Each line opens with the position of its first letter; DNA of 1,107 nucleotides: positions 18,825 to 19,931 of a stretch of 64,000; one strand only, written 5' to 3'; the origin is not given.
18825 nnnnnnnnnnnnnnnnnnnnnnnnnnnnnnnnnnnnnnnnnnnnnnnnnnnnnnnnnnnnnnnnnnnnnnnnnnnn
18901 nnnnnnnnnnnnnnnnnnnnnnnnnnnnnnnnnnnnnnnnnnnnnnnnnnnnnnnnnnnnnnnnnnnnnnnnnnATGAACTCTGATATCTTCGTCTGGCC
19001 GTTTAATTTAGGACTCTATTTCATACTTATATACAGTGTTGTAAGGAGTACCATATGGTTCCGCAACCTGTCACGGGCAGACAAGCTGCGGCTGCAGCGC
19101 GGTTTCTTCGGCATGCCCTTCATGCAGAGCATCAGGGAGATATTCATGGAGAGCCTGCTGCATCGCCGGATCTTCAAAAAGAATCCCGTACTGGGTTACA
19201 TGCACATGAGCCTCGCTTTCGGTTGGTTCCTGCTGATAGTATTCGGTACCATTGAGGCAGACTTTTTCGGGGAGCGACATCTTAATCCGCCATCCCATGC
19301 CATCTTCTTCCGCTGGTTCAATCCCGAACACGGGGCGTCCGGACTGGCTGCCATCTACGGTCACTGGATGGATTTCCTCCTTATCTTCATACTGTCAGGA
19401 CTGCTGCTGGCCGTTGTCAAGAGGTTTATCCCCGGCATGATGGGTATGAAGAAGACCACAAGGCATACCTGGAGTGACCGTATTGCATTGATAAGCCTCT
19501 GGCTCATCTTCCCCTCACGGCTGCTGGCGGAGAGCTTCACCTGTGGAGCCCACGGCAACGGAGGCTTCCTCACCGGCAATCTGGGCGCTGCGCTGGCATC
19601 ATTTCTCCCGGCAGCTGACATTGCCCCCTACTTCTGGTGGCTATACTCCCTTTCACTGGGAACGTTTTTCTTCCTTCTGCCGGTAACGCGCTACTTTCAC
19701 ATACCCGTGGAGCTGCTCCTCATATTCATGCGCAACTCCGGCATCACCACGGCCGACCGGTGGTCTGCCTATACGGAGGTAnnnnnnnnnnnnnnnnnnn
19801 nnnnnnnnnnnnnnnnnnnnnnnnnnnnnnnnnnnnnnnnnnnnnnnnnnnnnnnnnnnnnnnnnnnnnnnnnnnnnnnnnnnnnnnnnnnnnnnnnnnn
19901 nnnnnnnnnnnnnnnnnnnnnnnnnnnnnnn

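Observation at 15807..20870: Orphan, translationally coupled Hdr-like five-gene redox cassette in a saccharolytic Bacteroidota setting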

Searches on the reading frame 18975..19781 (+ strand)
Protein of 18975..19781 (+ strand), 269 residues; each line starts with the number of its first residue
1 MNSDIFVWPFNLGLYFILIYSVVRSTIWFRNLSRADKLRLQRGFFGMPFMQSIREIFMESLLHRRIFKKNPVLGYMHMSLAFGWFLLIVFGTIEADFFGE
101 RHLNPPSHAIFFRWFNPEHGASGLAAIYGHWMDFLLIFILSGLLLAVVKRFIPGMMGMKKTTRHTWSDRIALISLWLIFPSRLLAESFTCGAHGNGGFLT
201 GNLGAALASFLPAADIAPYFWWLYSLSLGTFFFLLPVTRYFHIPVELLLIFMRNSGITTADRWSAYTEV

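Call 11: search_protein_families(library=pfam, proteins=[window:18975-19781:+], max_evalue=10)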
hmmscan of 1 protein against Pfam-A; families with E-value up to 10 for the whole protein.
seq(269 aa): 1 family
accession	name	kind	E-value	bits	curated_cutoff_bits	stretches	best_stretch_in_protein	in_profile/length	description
PF18920.5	DUF5671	-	0.0087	16.4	28.4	1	113-177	70-131/132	Domain of unknown function (DUF5671)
